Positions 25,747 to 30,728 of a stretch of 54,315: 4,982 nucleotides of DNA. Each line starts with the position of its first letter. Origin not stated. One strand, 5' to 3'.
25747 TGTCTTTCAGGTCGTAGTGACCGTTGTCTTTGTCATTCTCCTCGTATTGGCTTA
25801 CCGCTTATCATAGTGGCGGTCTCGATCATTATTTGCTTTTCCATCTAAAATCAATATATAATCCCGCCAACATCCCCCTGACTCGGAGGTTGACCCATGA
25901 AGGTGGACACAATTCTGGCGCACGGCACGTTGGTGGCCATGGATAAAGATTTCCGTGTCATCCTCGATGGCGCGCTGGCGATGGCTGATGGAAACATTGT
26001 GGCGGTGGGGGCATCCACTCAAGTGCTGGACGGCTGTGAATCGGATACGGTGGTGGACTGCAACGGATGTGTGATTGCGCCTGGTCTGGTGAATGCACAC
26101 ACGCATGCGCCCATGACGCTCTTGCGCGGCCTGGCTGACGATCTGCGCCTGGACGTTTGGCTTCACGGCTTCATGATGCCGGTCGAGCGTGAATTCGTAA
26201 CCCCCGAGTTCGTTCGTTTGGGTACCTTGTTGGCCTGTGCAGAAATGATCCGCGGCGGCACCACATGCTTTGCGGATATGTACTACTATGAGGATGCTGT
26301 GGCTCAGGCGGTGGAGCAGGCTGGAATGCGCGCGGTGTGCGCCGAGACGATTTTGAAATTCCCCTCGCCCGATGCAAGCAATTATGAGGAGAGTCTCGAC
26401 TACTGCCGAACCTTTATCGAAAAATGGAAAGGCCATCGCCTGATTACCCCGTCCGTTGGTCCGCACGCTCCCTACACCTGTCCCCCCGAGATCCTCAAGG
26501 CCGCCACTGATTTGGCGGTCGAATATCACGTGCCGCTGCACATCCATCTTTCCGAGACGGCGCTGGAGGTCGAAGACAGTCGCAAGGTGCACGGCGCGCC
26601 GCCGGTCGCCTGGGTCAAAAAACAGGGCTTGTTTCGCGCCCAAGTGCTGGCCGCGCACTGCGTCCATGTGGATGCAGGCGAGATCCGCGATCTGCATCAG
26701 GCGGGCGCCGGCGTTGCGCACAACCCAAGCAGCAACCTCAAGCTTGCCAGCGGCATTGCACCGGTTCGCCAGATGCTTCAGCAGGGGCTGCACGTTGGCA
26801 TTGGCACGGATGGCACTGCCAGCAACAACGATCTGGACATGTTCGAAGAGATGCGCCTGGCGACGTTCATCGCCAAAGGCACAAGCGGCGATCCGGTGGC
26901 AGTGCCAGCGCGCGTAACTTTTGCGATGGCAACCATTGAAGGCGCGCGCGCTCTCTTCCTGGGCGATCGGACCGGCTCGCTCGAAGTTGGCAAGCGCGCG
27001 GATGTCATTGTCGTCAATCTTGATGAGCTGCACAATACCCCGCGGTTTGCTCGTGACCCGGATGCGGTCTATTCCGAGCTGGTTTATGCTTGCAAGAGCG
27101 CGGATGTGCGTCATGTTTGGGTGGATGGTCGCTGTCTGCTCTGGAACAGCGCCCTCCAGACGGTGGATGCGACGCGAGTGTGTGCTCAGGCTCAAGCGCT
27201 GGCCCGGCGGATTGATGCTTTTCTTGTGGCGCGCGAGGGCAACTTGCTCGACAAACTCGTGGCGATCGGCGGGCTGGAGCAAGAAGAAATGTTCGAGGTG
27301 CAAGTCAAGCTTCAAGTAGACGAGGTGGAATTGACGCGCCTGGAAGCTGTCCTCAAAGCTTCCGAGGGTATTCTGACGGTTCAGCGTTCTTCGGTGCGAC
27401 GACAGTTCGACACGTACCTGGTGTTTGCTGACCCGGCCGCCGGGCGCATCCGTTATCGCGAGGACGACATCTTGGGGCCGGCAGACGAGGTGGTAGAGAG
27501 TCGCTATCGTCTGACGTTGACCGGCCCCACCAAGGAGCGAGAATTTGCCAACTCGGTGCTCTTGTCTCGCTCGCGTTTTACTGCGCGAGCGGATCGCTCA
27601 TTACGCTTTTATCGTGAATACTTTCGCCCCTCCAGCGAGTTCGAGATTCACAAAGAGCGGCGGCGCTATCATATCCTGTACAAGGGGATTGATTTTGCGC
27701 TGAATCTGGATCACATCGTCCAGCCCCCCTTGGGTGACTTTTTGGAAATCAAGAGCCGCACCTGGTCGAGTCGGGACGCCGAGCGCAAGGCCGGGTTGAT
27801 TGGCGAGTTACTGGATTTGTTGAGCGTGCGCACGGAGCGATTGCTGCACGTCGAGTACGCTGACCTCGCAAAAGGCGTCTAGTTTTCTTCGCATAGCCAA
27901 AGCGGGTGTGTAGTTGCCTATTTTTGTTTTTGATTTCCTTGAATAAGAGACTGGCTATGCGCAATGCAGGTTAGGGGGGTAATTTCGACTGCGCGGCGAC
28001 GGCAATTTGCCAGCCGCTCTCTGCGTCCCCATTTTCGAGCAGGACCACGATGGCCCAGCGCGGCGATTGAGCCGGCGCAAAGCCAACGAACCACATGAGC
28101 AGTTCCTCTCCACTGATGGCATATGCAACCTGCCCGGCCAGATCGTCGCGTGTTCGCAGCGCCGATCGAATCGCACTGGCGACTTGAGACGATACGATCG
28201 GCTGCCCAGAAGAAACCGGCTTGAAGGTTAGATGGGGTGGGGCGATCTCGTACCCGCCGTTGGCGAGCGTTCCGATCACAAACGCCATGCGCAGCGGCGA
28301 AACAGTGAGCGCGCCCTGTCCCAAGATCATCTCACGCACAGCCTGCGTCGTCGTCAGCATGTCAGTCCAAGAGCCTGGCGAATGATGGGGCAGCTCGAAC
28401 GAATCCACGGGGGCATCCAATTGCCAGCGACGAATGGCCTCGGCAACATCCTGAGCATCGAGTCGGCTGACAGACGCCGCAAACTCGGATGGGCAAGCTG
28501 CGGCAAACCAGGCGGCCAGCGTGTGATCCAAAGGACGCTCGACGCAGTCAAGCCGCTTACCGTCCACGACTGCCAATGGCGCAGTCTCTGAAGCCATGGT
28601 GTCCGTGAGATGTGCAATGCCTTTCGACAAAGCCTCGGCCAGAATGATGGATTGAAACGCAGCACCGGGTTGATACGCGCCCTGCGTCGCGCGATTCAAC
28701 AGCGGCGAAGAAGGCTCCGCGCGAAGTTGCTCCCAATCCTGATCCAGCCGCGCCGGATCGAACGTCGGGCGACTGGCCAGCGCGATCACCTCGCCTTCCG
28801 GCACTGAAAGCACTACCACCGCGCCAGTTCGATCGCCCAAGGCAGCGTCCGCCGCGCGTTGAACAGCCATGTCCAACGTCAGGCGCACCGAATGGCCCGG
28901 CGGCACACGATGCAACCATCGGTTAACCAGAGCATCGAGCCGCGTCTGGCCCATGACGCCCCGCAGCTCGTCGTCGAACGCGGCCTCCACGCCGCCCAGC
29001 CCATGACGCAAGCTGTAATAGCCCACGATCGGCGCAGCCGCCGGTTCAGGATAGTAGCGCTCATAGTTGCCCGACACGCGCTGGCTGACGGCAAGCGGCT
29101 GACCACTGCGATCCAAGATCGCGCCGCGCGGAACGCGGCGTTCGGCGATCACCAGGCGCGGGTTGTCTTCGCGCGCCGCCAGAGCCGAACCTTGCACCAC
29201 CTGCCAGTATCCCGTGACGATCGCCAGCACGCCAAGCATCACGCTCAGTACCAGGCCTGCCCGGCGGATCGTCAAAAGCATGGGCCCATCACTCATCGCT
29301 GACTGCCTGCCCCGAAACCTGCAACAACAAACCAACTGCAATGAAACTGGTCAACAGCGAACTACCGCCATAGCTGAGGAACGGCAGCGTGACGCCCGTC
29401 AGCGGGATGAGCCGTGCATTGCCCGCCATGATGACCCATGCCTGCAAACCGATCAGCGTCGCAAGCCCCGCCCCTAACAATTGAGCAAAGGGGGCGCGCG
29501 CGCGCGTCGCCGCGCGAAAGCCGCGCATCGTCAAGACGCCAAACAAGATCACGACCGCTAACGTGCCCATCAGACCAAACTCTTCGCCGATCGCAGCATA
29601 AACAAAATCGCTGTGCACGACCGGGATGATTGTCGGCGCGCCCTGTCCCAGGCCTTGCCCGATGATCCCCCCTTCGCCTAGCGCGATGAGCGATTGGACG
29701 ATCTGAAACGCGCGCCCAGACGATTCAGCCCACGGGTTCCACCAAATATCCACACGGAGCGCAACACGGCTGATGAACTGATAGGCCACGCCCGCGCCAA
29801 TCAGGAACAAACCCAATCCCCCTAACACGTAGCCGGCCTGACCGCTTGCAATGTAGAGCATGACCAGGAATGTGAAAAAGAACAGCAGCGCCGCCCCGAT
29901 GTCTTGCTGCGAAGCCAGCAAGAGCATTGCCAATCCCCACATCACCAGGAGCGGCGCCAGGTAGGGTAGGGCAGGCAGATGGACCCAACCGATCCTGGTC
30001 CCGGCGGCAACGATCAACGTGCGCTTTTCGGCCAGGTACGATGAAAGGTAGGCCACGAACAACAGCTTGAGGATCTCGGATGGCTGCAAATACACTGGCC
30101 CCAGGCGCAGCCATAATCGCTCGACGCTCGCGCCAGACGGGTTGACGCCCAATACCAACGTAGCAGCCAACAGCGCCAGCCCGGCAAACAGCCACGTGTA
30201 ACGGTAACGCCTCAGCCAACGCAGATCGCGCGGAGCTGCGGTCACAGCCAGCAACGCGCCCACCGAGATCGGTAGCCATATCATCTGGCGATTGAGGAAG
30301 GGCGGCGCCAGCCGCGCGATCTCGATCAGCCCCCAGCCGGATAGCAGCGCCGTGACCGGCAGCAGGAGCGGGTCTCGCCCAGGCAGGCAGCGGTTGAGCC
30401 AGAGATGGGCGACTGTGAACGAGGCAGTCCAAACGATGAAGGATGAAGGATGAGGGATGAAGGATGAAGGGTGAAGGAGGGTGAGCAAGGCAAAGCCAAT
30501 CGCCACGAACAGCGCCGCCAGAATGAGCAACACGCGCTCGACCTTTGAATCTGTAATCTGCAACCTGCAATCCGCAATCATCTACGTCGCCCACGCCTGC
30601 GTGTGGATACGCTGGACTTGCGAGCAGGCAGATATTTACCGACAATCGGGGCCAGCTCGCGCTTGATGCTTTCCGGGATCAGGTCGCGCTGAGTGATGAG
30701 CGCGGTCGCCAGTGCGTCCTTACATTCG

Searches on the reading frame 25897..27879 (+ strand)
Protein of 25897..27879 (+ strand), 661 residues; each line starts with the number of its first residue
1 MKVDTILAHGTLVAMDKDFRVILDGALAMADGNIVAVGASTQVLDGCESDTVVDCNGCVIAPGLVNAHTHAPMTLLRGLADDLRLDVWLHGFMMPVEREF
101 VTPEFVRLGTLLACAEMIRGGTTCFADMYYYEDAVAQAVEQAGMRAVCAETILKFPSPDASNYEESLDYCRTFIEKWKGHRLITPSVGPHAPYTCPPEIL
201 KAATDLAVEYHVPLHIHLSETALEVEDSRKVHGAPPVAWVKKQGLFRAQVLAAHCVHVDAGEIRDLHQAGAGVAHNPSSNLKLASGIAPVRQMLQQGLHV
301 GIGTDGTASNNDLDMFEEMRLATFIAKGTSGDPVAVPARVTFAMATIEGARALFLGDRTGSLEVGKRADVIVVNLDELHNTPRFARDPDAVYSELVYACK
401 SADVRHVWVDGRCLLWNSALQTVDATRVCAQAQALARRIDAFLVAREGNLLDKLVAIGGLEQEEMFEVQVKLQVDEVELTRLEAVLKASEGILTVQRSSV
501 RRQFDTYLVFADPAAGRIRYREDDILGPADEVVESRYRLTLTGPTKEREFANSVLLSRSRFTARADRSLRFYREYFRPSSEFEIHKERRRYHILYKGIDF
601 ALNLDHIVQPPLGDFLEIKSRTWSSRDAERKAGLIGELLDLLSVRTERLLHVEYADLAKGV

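Call 36: search_protein_families(library=pfam, proteins=[window:25897-27879:+], max_evalue=0.00001)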
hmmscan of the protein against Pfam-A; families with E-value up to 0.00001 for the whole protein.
window:25897-27879:+ (661 aa): 2 families
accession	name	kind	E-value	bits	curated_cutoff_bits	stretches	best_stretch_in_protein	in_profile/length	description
PF01979.26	Amidohydro_1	-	1.8e-72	245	25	1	60-412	2-343/345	Amidohydrolase family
PF07969.17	Amidohydro_3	-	2.4e-22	80.5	29.7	1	189-413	248-470/472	Amidohydrolase family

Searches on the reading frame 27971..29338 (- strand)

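Call 36: search_protein_families(library=pfam, proteins=[window:27971-29338:-], max_evalue=0.00001)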
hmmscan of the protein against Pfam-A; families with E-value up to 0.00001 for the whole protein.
window:27971-29338:- (455 aa): 2 families
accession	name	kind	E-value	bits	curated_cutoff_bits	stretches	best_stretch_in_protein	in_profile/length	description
PF00905.27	Transpeptidase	-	3.8e-23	82.6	22.1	1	172-442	1-284/299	Penicillin binding protein transpeptidase domain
PF21922.1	PBP_dimer_2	-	6.5e-13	49.2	27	1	71-151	1-83/83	Penicillin binding protein A dimerisation domain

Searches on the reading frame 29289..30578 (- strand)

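Call 36: search_protein_families(library=pfam, proteins=[window:29289-30578:-], max_evalue=0.00001)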
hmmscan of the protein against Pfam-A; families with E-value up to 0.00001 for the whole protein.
window:29289-30578:- (429 aa): 1 family
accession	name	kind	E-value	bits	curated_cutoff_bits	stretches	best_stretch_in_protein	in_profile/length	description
PF01098.24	FTSW_RODA_SPOVE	-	6.2e-72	243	26.4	1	94-423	37-352/356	Cell cycle protein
